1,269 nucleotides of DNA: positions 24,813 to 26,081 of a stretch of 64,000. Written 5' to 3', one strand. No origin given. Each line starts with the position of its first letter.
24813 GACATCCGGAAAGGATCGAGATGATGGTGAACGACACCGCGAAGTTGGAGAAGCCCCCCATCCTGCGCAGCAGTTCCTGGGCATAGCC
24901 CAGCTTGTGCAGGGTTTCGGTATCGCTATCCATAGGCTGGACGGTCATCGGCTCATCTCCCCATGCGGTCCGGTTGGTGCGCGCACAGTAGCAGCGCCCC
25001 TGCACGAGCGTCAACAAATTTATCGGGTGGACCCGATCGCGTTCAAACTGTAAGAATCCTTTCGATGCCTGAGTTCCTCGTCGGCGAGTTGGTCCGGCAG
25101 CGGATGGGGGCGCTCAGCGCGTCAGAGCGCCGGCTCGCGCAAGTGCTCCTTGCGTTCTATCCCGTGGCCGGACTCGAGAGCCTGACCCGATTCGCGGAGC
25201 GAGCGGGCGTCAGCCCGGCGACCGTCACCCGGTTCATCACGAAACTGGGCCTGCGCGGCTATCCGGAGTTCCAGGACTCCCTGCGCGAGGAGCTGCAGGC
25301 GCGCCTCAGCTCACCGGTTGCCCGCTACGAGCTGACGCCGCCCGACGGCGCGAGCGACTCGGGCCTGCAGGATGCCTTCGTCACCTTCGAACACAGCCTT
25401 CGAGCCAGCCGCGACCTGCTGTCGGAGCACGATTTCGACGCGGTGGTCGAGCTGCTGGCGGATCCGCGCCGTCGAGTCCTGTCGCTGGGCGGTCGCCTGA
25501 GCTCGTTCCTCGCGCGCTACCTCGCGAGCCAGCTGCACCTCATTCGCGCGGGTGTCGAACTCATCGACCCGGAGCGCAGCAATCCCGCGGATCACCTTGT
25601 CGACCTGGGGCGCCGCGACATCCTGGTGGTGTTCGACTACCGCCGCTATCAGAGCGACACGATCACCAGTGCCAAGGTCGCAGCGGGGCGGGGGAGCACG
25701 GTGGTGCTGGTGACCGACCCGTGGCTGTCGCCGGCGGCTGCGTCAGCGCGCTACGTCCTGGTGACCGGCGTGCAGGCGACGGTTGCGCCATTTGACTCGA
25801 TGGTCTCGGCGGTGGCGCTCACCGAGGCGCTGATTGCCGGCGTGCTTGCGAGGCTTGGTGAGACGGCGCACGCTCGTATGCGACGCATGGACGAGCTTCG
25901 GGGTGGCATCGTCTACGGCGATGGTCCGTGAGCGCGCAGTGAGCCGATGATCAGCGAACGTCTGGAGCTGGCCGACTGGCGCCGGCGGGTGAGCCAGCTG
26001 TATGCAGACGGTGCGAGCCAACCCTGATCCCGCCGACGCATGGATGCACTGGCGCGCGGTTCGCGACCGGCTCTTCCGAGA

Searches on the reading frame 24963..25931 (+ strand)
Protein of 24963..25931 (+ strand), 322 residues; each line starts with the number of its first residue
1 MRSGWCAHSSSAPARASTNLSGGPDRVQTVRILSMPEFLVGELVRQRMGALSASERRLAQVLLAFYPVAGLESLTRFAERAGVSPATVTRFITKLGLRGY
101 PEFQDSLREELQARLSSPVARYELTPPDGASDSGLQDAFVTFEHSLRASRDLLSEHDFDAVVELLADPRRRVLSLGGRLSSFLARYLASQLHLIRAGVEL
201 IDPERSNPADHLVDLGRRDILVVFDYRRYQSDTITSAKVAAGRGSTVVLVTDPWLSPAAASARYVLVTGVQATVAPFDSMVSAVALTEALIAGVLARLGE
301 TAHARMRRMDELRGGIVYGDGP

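Call 68: search_protein_families(library=pfam, proteins=[window:24963-25931:+], max_evalue=0.00001)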
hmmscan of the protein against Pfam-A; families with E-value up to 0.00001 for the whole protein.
window:24963-25931:+ (322 aa): 2 families
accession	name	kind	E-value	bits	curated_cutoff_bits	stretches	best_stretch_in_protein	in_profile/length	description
PF01380.27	SIS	-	1e-15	58.1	25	1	168-291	5-129/131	SIS domain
PF01418.23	HTH_6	-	5.4e-12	46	28.3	1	42-113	5-76/77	Helix-turn-helix domain, rpiR family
